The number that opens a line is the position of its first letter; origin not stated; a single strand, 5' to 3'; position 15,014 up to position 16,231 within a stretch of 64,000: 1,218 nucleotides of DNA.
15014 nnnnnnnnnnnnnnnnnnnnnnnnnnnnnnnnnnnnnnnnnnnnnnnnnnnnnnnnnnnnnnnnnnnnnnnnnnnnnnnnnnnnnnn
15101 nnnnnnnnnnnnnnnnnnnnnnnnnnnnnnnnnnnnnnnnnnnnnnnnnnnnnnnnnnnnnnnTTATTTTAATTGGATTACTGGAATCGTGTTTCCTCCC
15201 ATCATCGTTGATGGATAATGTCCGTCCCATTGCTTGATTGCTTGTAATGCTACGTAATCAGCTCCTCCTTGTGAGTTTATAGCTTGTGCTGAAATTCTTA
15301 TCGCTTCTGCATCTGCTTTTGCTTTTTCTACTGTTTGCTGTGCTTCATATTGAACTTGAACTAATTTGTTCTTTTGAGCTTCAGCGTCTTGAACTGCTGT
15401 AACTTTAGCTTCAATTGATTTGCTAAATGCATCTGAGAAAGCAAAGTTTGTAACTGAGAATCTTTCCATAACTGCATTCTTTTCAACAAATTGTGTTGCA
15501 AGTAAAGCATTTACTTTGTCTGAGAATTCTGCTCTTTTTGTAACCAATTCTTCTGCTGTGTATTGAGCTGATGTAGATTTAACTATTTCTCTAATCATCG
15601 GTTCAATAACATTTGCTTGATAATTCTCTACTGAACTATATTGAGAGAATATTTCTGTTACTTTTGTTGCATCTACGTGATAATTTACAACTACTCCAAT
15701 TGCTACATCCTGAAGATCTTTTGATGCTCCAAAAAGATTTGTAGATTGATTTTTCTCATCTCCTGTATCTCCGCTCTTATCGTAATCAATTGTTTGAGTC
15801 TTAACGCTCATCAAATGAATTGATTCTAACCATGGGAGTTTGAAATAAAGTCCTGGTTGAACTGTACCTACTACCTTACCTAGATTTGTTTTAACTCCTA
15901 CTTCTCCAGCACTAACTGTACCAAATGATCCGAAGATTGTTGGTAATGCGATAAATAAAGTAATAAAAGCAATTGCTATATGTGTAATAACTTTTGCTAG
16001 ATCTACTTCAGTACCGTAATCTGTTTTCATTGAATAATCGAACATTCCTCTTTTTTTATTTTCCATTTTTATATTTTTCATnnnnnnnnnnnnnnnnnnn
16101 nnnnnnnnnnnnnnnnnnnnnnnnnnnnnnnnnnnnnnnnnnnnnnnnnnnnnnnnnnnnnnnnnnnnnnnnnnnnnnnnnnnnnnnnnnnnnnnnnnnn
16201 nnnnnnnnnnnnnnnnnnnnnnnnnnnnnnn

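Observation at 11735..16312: Leftward accessory cassette: Fic enzyme, CAP/SCP protein, HAD phosphatase, type IV pilin-like protein, Ser/Trp-repeat membrane protein and SPFH/band-7 protein in one operon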

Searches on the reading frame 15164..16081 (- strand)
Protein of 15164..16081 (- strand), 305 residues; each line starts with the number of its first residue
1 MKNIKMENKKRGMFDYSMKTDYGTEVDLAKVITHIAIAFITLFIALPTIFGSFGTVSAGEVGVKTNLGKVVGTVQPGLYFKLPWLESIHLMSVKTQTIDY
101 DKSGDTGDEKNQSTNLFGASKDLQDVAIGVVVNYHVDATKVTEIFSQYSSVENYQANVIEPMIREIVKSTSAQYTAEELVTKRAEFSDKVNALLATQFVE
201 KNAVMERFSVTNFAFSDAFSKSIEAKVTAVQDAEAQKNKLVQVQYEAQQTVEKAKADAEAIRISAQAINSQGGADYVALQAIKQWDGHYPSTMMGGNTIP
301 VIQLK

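Call 3: search_protein_families(library=pfam, proteins=[window:15164-16081:-], max_evalue=0.1)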
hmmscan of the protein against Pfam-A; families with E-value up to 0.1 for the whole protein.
window:15164-16081:- (305 aa): 2 families
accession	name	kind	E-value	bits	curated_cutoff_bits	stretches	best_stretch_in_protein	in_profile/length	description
PF01145.31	Band_7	-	7.7e-32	111.2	23.6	1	55-241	2-166/176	SPFH domain / Band 7 family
PF11974.14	bMG3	-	0.058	13.8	34.9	0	220-281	12-74/103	Bacterial alpha-2-macroglobulin MG3 domain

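Call 6: search_protein_families(library=phrogs, proteins=[window:15164-16081:-], max_evalue=0.01)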
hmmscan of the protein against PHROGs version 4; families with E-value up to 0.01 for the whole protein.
window:15164-16081:- (305 aa): 2 families
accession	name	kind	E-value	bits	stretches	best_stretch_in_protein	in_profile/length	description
phrog_200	-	other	7.8e-50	171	1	30-304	79-359/379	lipoprotein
phrog_38808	-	unknown function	1.1e-07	33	1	250-305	15-68/68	-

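Call 9: find_related_loci(query=window:15164-16081:-, collection=viral_contigs, flank=10000)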
Query window:15164-16081:- (305 aa) in viral_contigs; peptide patterns used: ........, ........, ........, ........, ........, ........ (x = any residue, [..] = any of these).
1 stretches matched a pattern; 1 encode a relative of the query (tblastn E <= 1e-3); 1 distinct loci.
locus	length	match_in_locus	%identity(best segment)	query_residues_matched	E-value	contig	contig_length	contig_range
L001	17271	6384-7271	67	4-305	8e-134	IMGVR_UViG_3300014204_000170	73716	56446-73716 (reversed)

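Call 15: find_related_loci(query=A1, collection=viral_contigs, flank=10000)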
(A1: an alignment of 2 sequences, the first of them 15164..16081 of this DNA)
Query A1 (305 aa) in viral_contigs; peptide patterns used: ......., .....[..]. (x = any residue, [..] = any of these).
56 stretches matched a pattern; 3 encode a relative of the query (tblastn E <= 1e-3); 3 distinct loci.
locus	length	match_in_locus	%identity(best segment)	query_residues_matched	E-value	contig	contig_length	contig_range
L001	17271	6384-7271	67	4-305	2e-133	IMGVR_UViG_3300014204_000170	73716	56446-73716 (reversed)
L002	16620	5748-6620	63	10-305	3e-120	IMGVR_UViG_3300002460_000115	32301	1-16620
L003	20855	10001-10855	63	19-304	7e-118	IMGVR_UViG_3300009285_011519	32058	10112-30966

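Call 27: find_related_loci(query=A3, collection=genome_contigs, flank=6000)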
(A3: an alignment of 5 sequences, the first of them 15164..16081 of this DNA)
Query A3 (305 aa) in genome_contigs; peptide patterns used: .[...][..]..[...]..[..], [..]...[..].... (x = any residue, [..] = any of these).
154 stretches matched a pattern; 14 encode a relative of the query (tblastn E <= 1e-3); 14 distinct loci.
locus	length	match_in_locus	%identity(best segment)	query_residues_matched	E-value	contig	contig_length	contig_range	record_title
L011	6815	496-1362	63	13-305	3e-121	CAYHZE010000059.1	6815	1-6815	MAG TPA_asm: uncultured Candidatus Saccharibacteria bacterium isolate ERP119705_co17_184 genome assembly, contig: NODE_1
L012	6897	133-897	70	49-304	4e-119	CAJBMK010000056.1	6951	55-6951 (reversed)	uncultured bacterium isolate Loc090907-8m_bin-552 genome assembly, contig: bin-552:56/88, whole genome shotgun sequence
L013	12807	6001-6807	65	35-304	8e-115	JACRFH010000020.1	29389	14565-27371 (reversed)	MAG: Candidatus Kaiserbacteria bacterium isolate NC_groundwater_1720_Pr3_B-0.1um_51_29 SR-2_scaffold_141_1363757, whole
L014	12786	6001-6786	64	43-305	2e-111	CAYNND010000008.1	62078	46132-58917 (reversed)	MAG TPA_asm: uncultured Candidatus Saccharibacteria bacterium isolate SRP170004_co1_174 genome assembly, contig: NODE_56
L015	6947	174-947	64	46-304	1e-111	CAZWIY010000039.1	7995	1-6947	MAG TPA_asm: uncultured Candidatus Saccharibacteria bacterium isolate SRP278252_co1_58 genome assembly, contig: NODE_169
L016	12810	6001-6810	62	30-304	5e-111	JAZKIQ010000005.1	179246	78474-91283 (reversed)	MAG: Patescibacteria group bacterium isolate ADI_DC_SW_02_SPN_11032020-bin050_1 DCSW02SPN_B050_1_000000000005, whole gen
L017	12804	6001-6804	67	40-305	9e-121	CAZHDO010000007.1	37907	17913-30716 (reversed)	MAG TPA_asm: uncultured Candidatus Saccharibacteria bacterium isolate SRP284006_co1_584 genome assembly, contig: NODE_15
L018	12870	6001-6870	58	4-305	1e-109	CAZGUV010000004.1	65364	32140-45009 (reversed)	MAG TPA_asm: uncultured Candidatus Saccharibacteria bacterium isolate SRP257259_co1_62 genome assembly, contig: NODE_401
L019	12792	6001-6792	63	40-304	1e-107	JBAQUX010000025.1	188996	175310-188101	MAG: Minisyncoccia bacterium isolate MFD03283_ilm_asm_bin10 k127_16247, whole genome shotgun sequence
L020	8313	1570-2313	66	52-296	3e-107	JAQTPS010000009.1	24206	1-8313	MAG: Candidatus Paceibacterota bacterium isolate STB_121 NODE_4539_length_24206_cov_3.863533_Sandtown_B, whole genome sh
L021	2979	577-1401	57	25-305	2e-106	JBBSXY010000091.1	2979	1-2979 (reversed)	MAG: Nanoarchaeota archaeon isolate H32-bin010 H32_bin010_000000000091, whole genome shotgun sequence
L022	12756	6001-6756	32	35-305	1e-34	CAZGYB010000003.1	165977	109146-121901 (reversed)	MAG TPA_asm: uncultured Gammaproteobacteria bacterium isolate SRP173033_co2_14 genome assembly, contig: NODE_29_length_1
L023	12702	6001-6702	33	53-305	2e-31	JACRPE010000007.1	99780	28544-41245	MAG: Candidatus Roizmanbacteria bacterium isolate NC_groundwater_1979_Pr3_S-0.2um_40_30 scaffold_299161, whole genome sh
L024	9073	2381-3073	31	56-305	2e-30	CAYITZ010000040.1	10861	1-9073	MAG TPA_asm: uncultured Gammaproteobacteria bacterium isolate ERP119705_co4_438 genome assembly, contig: NODE_5863_lengt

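Call 28: find_related_loci(query=A3, collection=viral_contigs, flank=6000)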
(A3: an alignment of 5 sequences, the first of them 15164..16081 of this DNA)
Query A3 (305 aa) in viral_contigs; peptide patterns used: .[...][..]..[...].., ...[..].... (x = any residue, [..] = any of these).
68 stretches matched a pattern; 11 encode a relative of the query (tblastn E <= 1e-3); 11 distinct loci.
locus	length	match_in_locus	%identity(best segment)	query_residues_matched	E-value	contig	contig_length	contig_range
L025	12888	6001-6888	67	4-305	6e-133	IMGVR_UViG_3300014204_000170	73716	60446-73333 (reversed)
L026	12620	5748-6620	63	10-305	6e-120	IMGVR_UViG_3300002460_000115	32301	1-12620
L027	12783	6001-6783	65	40-302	8e-115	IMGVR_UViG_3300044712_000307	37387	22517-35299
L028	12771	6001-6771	65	45-302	1e-109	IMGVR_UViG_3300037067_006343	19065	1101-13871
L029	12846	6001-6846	59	18-305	9e-109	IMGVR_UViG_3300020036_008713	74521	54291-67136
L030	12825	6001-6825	59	25-304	2e-108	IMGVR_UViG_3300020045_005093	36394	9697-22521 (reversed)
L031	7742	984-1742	63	52-305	3e-108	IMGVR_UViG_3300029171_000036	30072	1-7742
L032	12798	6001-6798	62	38-305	2e-108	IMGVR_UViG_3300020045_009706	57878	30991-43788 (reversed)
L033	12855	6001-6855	63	19-304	2e-117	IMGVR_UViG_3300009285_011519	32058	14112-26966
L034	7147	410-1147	38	32-299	1e-47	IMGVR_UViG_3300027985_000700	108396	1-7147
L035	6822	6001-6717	26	43-302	5e-21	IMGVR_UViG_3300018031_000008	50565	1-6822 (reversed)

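Call 32: search_solved_structures(query=window:15164-16081:-, max_evalue=0.001)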
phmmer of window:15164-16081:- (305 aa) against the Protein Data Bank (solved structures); distinct sequences matched with E-value up to 0.001: 10.
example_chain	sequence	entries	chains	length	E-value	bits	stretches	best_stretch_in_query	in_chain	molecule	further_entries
9urz_B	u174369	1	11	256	2.1e-15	60.1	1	75-273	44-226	Prohibitin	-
8rrh_B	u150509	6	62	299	1.2e-13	54.3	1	118-283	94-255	Prohibitin-2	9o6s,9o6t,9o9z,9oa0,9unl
9urz_D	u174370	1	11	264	1.4e-13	54.2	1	114-280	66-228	Prohibitin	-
8rrh_A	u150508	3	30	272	7.3e-13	51.8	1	115-273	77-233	Prohibitin 1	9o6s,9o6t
9unl_E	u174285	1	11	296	8.3e-13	51.6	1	115-273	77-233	Prohibitin 1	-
9o9z_A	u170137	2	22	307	1.3e-12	51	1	115-273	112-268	Prohibitin 1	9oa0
8j4i_A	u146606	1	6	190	1.2e-05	28.2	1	118-216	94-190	Prohibitin-2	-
7vhq_G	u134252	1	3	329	0.00012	24.9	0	42-102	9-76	Modulator of FtsH protease HflC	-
7vhp_G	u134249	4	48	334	0.00012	24.9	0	42-102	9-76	Modulator of FtsH protease HflC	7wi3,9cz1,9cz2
9paw_XB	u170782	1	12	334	0.00015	24.5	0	42-102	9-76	Modulator of FtsH protease HflC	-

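Call 34: search_protein_families(library=ncbifam, proteins=[window:15164-16081:-], max_evalue=0.1)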
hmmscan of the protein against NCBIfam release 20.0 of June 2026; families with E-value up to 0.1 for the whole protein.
window:15164-16081:- (305 aa): 4 families
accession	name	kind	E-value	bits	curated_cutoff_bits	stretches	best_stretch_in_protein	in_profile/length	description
TIGR01932.1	hflC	equivalog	1e-06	27.8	134.4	1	37-185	6-145/318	protease modulator HflC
NF008259.0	PRK11029.1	equivalog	6.1e-05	22.2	427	1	41-101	8-75/334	protease modulator HflC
TIGR01933.1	hflK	equivalog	7.7e-05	22.3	159.4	1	55-269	3-198/261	FtsH protease activity modulator HflK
NF008181.0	PRK10930.1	equivalog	0.00094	18.1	660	1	30-94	79-138/419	FtsH protease activity modulator HflK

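Call 35: search_protein_families(library=padloc, proteins=[window:15164-16081:-], max_evalue=0.01)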
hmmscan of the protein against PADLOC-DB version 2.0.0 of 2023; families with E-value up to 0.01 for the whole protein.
window:15164-16081:- (305 aa): 1 family
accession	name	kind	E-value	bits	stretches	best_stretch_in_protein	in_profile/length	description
PDLC00533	JetD1|JetD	-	0.0053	13.8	1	139-238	105-206/409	DUF2220; DUF3322; DUF2399 domain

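Call 39: find_related_loci(query=A3, collection=metagenome_contigs, flank=6000)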
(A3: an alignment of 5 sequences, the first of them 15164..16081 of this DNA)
Query A3 (305 aa) in metagenome_contigs; peptide patterns used: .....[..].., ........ (x = any residue, [..] = any of these).
505 stretches matched a pattern; 352 encode a relative of the query (tblastn E <= 1e-3); the best 80 are kept; 80 distinct loci.
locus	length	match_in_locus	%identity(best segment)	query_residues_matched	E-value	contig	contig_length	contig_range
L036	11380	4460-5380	75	4-305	3e-151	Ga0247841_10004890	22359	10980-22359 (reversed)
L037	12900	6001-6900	71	1-304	8e-139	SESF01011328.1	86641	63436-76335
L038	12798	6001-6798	75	40-305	1e-134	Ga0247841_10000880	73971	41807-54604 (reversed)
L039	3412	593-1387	76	40-305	5e-138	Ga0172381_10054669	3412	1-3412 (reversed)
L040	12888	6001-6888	67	4-305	2e-132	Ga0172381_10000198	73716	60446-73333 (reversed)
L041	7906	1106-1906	73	25-295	7e-132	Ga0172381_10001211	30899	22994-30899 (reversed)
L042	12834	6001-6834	69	4-300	5e-126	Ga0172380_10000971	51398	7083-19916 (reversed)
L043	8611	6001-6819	69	28-305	2e-124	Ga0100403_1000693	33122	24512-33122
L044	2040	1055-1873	67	28-304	4e-130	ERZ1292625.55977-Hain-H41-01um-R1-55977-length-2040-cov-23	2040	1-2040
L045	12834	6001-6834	66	26-304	4e-122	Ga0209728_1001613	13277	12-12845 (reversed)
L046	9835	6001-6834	66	26-304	2e-121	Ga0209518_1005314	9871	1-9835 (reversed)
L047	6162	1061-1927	63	13-305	9e-121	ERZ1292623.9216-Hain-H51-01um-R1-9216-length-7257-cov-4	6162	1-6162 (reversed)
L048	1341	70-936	62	9-305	7e-131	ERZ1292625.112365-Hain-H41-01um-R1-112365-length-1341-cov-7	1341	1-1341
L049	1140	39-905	63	10-305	1e-131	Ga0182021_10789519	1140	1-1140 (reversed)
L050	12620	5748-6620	63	10-305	2e-119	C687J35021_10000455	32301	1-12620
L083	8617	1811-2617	59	35-305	4e-103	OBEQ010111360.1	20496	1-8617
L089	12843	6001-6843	51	8-305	1e-93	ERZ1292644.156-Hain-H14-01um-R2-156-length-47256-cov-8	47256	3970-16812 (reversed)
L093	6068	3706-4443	54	40-295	5e-88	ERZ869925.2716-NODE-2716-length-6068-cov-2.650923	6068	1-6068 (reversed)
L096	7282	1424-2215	51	28-305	6e-87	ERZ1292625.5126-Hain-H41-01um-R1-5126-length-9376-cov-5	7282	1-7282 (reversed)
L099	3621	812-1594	52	30-304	5e-86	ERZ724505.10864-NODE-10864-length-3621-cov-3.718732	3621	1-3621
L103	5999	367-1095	52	52-304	5e-83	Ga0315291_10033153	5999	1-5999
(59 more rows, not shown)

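Call 50: search_dna_similar(query=window:15164-16081:-, collection=phages, mode=protein, max_rows=60, rows=spread, max_evalue=0.00001)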
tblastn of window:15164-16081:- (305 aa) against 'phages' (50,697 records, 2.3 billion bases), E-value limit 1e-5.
Records with a match: 391; places in all: 393; records where one place covers at least 80% of the query: 286.
Best place of each record, by identity: <60% 391.
By first word of the organism name: Streptomyces 76; Staphylococcus 52; Erwinia 37; Klebsiella 32; Escherichia 28; Halorubrum 15; Pseudomonas 12; Rhizobium 11; Stx2a-converting 10; Salmonella 9; and 39 more.
By host as written in the record: - 44; Streptomyces griseus ATCC 10137 36; Streptomyces lividans JI 1326 25; Staphylococcus sp. 18; Erwinia amylovora 15; Klebsiella pneumoniae 12; Escherichia coli 10; Klebsiella pneumoniae K23 7; and 125 more.
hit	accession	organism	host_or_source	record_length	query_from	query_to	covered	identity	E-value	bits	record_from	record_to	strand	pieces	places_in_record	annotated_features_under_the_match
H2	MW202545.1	Caudoviricetes sp.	Manatee Spring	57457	48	304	84%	36.0%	1e-37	147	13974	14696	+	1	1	lysogenization k protein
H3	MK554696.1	Fusobacterium phage Fnu1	Fusobacterium nucleatum ATCC 10953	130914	49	304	84%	29.7%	2e-23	105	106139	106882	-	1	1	prohibitin family protein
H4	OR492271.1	Fusobacterium phage phiFN37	Fusobacterium necrophorum subsp. ...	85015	49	299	82%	29.6%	1e-23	107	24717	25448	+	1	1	prohibitin family protein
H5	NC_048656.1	Klebsiella phage vB_KpnM_BIS47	Klebsiella pneumoniae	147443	55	304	82%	28.0%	2e-14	79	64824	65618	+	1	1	lipoprotein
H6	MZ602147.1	Klebsiella phage vB_KpnM_VIK251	Klebsiella pneumoniae Kp25-1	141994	55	304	82%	28.0%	2e-14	79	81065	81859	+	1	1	putative lipoprotein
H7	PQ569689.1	Klebsiella phage vB_Kpn_K54_rec3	Klebsiella pneumoniae K23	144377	55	304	82%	28.0%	2e-14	79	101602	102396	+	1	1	lipoprotein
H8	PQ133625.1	Klebsiella phage P8734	Klebsiella pneumoniae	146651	55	304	82%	28.0%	2e-14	79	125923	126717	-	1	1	hypothetical protein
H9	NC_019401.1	Cronobacter phage vB_CsaM_GAP32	Cronobacter sakazakii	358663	48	304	84%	27.2%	5e-20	96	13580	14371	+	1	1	hypothetical protein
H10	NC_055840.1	Agrobacterium phage OLIVR1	Rhizogenic Agrobacterium biovar 1 ...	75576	49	304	84%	27.2%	1e-16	86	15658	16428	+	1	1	band 7-like protein (x2)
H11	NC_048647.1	Klebsiella phage KNP2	Klebsiella sp.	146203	55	304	82%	27.7%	2e-13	76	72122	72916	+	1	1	lipoprotein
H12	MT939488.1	Erwinia phage pEa_SNUABM_50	Erwinia amylovora SNUABM_01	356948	49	304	84%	27.0%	5e-21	99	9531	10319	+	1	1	SPFH domain containing protein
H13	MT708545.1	Rhizobium phage Pasto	Bradyrhizobium japonicum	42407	50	305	84%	26.9%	6e-22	101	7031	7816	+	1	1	SPFH-domain membrane protein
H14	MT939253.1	Klebsiella phage vB_KpnM_Seu621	Klebsiella pneumoniae K23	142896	55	304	82%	27.3%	5e-12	72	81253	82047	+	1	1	putative lipoprotein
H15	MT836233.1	Bacteriophage sp.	human fecal samples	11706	50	304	84%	26.7%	3e-18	91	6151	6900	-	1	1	record has no annotation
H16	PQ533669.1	Pseudomonas phage Pacha_bin_1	Pseudomonas aeruginosa PA14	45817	49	302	83%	26.7%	3e-12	73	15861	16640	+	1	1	hypothetical protein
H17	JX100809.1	Caulobacter phage CcrSwift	Caulobacter vibrioides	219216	53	305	83%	26.5%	3e-6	54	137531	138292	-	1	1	putative band 7 lipoprotein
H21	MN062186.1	Stenotrophomonas phage Pokken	Stenotrophomonas maltophilia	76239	56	305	82%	26.0%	2e-11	71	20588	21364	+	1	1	hypothetical protein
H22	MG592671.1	Vibrio phage 2.275.O._10N.286.54.E11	Vibrio cyclitrophicus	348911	50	299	82%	25.6%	5e-14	78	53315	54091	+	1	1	coil containing protein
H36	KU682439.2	Stenotrophomonas phage vB_SmaS-DLP_6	Stenotrophomonas maltophilia D1571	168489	50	304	84%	23.4%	8e-10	66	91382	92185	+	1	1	transposase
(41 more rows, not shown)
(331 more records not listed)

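Call 55: get_annotated_region(hit=H2, flank=2500)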
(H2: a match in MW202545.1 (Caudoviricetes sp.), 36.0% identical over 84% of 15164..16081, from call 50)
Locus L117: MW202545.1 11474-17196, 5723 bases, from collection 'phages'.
description: Siphoviridae sp. isolate ctpbd312, complete genome.
organism: Caudoviricetes sp. (NCBI taxid 2832643)
taxonomy: Viruses; Duplodnaviria; Heunggongvirae; Uroviricota; Caudoviricetes
host: -; source: Manatee Spring; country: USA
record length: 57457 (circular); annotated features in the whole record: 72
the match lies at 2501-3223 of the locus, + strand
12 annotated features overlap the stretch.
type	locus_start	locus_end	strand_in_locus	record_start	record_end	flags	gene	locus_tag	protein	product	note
CDS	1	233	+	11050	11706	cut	-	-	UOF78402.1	phage associated protein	-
CDS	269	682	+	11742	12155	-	-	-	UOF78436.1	restriction endonuclease paci restriction endonuclease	-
CDS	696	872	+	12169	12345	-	-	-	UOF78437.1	hypothetical protein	-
CDS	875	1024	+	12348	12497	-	-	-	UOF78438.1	hypothetical protein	-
CDS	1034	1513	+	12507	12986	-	-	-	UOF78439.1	hypothetical protein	-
CDS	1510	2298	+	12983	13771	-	-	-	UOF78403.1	putative nuclease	-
CDS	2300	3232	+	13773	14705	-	-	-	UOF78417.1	lysogenization k protein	-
CDS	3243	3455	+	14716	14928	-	-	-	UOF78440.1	hypothetical protein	-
CDS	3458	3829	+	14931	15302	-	-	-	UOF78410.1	sf6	-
CDS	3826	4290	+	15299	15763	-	-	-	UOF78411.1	hypothetical protein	-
CDS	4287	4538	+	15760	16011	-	-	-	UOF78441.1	hypothetical protein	-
CDS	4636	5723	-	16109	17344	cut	-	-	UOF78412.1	transglycosylase slt domain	-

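Call 56: get_annotated_region(hit=H3, flank=2500)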
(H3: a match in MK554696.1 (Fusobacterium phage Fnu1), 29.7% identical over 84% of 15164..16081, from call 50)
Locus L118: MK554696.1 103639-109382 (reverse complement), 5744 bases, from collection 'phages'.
description: Fusobacterium phage Fnu1, complete genome.
organism: Fusobacterium phage Fnu1 (NCBI taxid 2530024)
taxonomy: Viruses; Duplodnaviria; Heunggongvirae; Uroviricota; Caudoviricetes; Latrobevirus; Latrobevirus FNU1
host: Fusobacterium nucleatum ATCC 10953; source: -; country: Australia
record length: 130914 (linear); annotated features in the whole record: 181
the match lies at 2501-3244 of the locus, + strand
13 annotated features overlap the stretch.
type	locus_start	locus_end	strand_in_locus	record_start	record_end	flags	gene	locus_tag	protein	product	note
CDS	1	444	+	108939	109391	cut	-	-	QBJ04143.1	Furin-1 precursor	148. Furin-1 precursor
CDS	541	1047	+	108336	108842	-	-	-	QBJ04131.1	hypothetical protein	147. hypothetical protein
CDS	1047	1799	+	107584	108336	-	-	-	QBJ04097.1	hypothetical protein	146. hypothetical protein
CDS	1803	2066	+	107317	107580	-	-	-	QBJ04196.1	type II toxin-antitoxin system HipA family toxin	145. type II toxin-antitoxin system HipA family toxin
CDS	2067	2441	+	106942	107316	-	-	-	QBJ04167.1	hypothetical protein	144. hypothetical protein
CDS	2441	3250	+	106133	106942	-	-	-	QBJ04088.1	prohibitin family protein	143. prohibitin family protein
CDS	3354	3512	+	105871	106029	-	-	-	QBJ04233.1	hypothetical protein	142. hypothetical protein L915_04856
CDS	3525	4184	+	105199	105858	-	-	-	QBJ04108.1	TetR family transcriptional regulator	141. transcriptional regulator, TetR family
CDS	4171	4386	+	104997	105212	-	-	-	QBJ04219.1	peptide ABC transporter substrate-binding protein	140. peptide ABC transporter substrate-binding protein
CDS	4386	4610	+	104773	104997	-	-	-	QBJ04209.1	multidrug efflux RND transporter permease subunit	139. multidrug efflux RND transporter permease subunit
CDS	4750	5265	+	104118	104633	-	-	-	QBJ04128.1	hypothetical protein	138. hypothetical protein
CDS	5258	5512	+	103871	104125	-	-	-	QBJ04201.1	hypothetical protein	137. No significant similarity found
CDS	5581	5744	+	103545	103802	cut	-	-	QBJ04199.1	hypothetical protein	136. hypothetical protein K457DRAFT_16159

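Call 57: get_annotated_region(hit=H5, flank=2500)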
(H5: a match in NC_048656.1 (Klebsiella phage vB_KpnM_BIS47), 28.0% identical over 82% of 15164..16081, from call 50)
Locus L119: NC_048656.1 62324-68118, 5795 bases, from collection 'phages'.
description: Klebsiella phage vB_KpnM_BIS47, complete genome.
organism: Klebsiella phage vB_KpnM_BIS47 (NCBI taxid 1907784)
taxonomy: Viruses; Duplodnaviria; Heunggongvirae; Uroviricota; Caudoviricetes; Vequintavirinae; Mydovirus; Mydovirus BIS47
host: Klebsiella pneumoniae; source: wastewater; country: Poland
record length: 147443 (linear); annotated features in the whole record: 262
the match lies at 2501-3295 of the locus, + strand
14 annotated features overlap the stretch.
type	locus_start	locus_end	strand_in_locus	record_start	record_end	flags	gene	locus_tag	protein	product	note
CDS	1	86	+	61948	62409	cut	-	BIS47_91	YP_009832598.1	hypothetical protein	-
CDS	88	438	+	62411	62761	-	-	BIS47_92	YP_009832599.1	hypothetical protein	-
CDS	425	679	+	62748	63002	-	-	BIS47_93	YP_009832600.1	hypothetical protein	-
CDS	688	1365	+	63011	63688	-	-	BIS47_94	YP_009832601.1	nucleotide pyrophosphohydrolase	-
CDS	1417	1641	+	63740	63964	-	-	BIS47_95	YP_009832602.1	hypothetical protein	-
CDS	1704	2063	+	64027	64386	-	-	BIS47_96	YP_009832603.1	transcriptional regulator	-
CDS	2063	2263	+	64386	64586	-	-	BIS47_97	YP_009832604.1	membrane protein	-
CDS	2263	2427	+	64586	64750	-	-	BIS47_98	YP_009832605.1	hypothetical protein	-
CDS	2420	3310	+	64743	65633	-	-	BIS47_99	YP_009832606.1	lipoprotein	-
CDS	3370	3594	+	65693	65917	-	-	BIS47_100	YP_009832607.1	hypothetical protein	-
CDS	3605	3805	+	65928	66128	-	-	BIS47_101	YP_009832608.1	hypothetical protein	-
CDS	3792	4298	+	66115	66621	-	-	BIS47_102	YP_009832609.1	NADAR family protein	-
CDS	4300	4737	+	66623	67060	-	-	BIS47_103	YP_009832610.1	HNH endonuclease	-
CDS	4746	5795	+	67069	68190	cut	-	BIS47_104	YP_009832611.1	exonuclease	-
